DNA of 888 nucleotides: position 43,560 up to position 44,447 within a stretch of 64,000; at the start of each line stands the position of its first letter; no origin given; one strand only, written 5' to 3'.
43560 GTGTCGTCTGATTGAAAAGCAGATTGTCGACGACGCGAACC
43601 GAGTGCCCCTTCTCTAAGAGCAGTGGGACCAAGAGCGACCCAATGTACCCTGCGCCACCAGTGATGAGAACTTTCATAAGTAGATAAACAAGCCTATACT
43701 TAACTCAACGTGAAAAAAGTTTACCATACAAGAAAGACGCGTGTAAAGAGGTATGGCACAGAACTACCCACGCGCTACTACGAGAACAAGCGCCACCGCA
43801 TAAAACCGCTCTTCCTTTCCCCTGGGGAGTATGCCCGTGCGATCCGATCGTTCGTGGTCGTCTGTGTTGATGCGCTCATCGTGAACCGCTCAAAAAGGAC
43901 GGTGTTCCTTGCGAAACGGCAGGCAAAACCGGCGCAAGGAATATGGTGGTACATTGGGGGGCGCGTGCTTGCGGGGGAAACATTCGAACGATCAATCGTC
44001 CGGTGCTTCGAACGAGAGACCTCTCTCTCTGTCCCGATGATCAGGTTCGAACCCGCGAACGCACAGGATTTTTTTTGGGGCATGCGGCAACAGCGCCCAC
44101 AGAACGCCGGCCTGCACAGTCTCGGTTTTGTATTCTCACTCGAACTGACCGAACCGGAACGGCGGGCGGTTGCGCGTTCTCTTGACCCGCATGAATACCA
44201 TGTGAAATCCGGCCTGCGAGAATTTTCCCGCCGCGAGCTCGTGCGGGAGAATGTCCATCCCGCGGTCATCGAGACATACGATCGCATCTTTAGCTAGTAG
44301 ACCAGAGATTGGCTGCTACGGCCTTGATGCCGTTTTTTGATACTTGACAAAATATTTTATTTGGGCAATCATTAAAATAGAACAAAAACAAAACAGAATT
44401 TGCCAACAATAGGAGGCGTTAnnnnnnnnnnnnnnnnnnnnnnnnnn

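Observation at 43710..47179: Unusual nucleotide-handling module (Nudix, deviant P-loop kinase, NT5C-like, HD, IMPase/CysQ-family) inside the glycan cluster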

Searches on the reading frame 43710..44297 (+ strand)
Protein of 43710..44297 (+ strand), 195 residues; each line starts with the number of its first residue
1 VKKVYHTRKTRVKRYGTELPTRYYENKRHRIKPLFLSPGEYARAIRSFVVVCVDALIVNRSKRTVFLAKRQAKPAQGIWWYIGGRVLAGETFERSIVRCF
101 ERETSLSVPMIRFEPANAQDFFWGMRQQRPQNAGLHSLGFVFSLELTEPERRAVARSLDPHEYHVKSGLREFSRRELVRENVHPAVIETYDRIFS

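Call 3: search_protein_families(library=pfam, proteins=[window:43710-44297:+], max_evalue=0.01)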
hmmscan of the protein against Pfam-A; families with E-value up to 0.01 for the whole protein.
window:43710-44297:+ (195 aa): 1 family
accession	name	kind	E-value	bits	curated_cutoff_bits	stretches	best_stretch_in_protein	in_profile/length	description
PF00293.34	NUDIX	-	3.1e-08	34.1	21.1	1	52-177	5-118/134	NUDIX domain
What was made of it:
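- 43710..44297 (+): Gmm-like Nudix hydrolase (195 aa). It is transcribed divergently from SDR 42745-43677. PF00293 3e-8 (call 3).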

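Call 4: search_protein_families(library=ncbifam, proteins=[window:43710-44297:+], max_evalue=0.01)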
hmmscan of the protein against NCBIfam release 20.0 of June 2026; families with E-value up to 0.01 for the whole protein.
window:43710-44297:+ (195 aa): 11 families
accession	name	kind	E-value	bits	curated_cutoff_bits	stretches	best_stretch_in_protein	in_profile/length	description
NF011963.0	PRK15434.1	subfamily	6.6e-11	42.2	146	1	35-111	2-77/159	GDP-mannose mannosyl hydrolase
NF003788.0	PRK05379.1-5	equivalog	2.5e-06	27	354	1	49-131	212-294/351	bifunctional nicotinamide-nucleotide adenylyltransferase/Nudix hydroxylase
NF006530.0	PRK08999.1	equivalog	1.9e-05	23.8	245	1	51-109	6-65/315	Nudix family hydrolase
NF003787.0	PRK05379.1-4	equivalog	2.4e-05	23.5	449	1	44-114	202-272/346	bifunctional nicotinamide-nucleotide adenylyltransferase/Nudix hydroxylase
NF003786.0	PRK05379.1-2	equivalog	2.5e-05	23.6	397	1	48-110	216-276/354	bifunctional nicotinamide-nucleotide adenylyltransferase/Nudix hydroxylase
NF007834.0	PRK10546.1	equivalog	6.4e-05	22.8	156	1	53-108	6-61/135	pyrimidine (deoxy)nucleoside triphosphate diphosphatase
NF003791.0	PRK05379.2-3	equivalog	0.00011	21.5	409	1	47-111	199-261/340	bifunctional nicotinamide-nucleotide adenylyltransferase/Nudix hydroxylase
NF001299.0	PRK00241.1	equivalog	0.00079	19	158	1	58-113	142-195/263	NAD(+) diphosphatase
NF008044.0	PRK10776.1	equivalog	0.0011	18.9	148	1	56-109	9-63/130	8-oxo-dGTP diphosphatase MutT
NF003785.0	PRK05379.1-1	equivalog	0.0011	18.2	418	1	50-108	203-259/347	bifunctional nicotinamide-nucleotide adenylyltransferase/Nudix hydroxylase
TIGR00586.1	mutt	equivalog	0.0032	17.5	97.9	1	56-108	10-63/129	8-oxo-dGTP diphosphatase MutT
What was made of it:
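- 43710..44297 (+): The best NCBIfam hit is PRK15434 GDP-mannose mannosyl hydrolase, 6.6e-11, below its cutoff (call 4).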

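Call 8: search_protein_families(library=padloc, proteins=[window:43710-44297:+], max_evalue=0.01)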
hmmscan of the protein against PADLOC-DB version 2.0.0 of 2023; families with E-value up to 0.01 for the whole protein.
window:43710-44297:+ (195 aa): 1 family
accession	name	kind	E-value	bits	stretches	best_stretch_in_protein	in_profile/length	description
PDLC04899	PDC-S07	-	1.7e-05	22.5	1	52-108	11-64/135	-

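Call 9: search_protein_families(library=phrogs, proteins=[window:43710-44297:+], max_evalue=0.01)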
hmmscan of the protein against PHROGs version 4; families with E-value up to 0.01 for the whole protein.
window:43710-44297:+ (195 aa): 1 family
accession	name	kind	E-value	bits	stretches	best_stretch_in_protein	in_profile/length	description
phrog_1198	-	other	0.00029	21.7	1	53-116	41-103/253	MutT/NUDIX hydrolase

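Call 47: search_solved_structures(query=window:43710-44297:+, max_evalue=0.1, show_alignments=3)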
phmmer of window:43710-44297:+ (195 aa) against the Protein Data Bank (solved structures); distinct sequences matched with E-value up to 0.1: 10.
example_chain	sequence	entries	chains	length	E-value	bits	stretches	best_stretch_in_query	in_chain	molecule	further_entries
1rya_A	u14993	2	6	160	1.5e-08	38.1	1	34-112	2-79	GDP-mannose mannosyl hydrolase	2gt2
2gt4_A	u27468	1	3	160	1.5e-08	38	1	34-112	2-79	GDP-mannose mannosyl hydrolase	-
2i8t_A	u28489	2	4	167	1.9e-08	37.7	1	34-112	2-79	GDP-mannose mannosyl hydrolase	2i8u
3hhj_A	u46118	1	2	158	1.1e-05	28.6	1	39-109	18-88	Mutator mutT protein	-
4v14_A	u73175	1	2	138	0.00048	23.3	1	53-109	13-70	MUTATOR MUTT PROTEIN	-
2qjo_A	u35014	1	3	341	0.0066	19.6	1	49-110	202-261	Bifunctional NMN adenylyltransferase/Nudix hydrolase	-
2qjt_B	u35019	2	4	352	0.04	17.1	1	51-114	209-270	Nicotinamide-nucleotide adenylyltransferase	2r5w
2rrk_A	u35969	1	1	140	0.044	17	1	49-109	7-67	CTP pyrophosphohydrolase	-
3id9_A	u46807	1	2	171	0.046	16.9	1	51-110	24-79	MutT/NUDIX family protein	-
3r03_A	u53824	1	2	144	0.061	16.5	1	54-105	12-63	NUDIX hydrolase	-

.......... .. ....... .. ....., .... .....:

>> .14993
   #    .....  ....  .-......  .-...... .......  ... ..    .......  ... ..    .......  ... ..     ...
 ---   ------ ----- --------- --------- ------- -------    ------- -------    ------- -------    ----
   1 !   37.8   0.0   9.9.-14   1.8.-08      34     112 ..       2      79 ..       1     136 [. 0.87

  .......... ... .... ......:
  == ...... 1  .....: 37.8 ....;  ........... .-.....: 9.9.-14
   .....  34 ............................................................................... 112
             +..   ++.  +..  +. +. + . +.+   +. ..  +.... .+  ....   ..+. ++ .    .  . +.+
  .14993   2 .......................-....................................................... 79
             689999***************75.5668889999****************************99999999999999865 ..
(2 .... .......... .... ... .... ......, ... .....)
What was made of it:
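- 43710..44297 (+): The best PDB hit is 1rya GDPMH, 1.5e-8, residues 34-112 against 2-79, sharing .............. (call 47).
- On GDP-mannose mannosyl hydrolase (Gmm/NudD): The alignment to 1rya shows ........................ against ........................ (call 47). The C-terminal half is not alignable (call 47).
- The Nudix is of the GDP-sugar-specific Gmm type (call 47).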
